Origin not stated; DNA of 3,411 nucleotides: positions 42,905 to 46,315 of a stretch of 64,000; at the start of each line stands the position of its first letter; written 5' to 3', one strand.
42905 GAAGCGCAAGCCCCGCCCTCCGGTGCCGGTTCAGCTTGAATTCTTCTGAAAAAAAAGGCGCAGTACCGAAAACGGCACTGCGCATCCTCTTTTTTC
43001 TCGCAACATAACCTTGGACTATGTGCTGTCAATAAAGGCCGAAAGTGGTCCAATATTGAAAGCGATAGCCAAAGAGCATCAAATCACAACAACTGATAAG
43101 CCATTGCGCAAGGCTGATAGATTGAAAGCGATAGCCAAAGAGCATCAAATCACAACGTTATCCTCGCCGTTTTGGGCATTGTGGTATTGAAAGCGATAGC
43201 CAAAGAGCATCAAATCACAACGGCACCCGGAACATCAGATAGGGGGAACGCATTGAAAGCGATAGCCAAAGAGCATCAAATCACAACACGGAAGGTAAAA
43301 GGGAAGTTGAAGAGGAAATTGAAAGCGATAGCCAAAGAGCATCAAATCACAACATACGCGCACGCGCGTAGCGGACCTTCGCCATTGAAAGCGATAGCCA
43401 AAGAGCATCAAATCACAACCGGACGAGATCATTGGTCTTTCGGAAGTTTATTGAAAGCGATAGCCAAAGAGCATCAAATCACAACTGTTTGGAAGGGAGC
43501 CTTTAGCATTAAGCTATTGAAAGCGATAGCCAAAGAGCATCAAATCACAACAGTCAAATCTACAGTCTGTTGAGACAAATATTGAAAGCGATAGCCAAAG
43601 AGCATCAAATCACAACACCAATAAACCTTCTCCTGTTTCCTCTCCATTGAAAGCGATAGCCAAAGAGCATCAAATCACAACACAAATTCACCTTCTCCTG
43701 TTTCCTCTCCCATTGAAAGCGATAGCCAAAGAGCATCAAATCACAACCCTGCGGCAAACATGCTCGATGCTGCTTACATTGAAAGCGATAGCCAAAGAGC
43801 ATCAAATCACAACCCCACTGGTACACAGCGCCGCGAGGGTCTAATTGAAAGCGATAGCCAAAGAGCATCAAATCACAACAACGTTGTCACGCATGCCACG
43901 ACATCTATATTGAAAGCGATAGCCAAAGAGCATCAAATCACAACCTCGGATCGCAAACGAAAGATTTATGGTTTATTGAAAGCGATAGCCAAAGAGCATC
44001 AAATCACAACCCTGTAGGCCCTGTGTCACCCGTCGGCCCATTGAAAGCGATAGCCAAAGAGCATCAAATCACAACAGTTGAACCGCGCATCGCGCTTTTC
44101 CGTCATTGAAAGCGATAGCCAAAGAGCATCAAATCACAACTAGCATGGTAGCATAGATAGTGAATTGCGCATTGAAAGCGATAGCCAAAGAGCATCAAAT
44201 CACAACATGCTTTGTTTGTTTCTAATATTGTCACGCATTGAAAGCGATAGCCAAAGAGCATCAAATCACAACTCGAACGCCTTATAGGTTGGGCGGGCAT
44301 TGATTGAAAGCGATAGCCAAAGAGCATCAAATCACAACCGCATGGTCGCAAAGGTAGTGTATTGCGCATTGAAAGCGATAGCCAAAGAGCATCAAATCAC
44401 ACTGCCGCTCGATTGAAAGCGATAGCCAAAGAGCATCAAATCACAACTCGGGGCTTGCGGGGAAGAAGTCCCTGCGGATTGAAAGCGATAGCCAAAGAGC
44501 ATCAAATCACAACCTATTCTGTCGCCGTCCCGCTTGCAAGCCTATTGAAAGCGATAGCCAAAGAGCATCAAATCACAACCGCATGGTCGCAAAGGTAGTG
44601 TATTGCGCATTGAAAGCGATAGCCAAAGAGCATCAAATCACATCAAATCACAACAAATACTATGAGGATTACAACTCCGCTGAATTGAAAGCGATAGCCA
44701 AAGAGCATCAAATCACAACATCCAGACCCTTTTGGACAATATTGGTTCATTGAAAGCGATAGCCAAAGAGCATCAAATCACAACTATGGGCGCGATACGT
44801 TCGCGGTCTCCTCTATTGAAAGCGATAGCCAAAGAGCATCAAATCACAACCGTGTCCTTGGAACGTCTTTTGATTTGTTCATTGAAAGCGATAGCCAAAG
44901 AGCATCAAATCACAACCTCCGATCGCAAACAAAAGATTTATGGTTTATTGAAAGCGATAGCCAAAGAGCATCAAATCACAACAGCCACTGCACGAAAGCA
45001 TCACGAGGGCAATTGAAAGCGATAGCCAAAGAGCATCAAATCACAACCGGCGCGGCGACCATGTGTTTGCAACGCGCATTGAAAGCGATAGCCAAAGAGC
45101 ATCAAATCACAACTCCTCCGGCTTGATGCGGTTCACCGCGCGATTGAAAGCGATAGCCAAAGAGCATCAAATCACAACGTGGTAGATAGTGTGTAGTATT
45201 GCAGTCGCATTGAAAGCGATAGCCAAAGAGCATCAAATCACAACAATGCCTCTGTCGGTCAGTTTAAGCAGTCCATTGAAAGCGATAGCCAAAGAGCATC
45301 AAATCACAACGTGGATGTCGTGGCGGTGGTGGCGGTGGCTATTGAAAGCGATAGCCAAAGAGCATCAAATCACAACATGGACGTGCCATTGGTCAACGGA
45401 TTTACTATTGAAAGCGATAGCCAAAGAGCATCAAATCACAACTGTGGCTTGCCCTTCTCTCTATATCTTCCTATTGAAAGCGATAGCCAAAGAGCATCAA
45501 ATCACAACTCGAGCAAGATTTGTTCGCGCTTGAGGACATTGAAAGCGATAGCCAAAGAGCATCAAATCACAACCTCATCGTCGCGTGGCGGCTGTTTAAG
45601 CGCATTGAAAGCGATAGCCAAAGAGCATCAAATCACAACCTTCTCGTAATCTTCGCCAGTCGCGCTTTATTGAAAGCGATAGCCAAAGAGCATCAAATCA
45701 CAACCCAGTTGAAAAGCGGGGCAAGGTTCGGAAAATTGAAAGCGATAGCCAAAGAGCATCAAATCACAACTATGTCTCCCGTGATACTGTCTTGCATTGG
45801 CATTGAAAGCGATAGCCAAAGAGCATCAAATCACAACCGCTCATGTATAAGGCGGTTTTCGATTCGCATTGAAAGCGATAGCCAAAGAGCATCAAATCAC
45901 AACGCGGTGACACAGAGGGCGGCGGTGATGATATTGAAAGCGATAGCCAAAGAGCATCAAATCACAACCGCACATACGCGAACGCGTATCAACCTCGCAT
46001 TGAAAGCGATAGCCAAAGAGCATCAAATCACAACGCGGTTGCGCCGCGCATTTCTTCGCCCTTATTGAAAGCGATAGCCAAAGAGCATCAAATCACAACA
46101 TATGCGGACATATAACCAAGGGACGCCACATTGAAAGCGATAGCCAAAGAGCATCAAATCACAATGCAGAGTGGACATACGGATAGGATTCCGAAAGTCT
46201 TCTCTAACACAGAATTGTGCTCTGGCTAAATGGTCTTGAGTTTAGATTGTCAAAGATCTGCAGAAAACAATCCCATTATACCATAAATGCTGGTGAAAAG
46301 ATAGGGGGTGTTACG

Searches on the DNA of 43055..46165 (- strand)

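Call 67: search_dna_similar(query=window:43055-46165:-, collection=phages, mode=distant, max_evalue=1, max_rows=20)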
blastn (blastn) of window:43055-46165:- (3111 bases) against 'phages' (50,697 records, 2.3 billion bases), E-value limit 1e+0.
Records with a match: 2; places in all: 2; records where one place covers at least 80% of the query: 0.
Best place of each record, by identity: 95-99% 2.
By first word of the organism name: bajarodino 2.
By host as written in the record: - 2.
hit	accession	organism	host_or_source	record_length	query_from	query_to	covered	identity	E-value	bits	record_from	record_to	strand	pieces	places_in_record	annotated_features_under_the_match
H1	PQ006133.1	bajarodino virus 8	Neotoma bryanti feces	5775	2454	2479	1%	96.2%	9e-1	44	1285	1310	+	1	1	hypothetical protein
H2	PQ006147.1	bajarodino virus 8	Neotoma bryanti feces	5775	2454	2479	1%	96.2%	9e-1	44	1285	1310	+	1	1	hypothetical protein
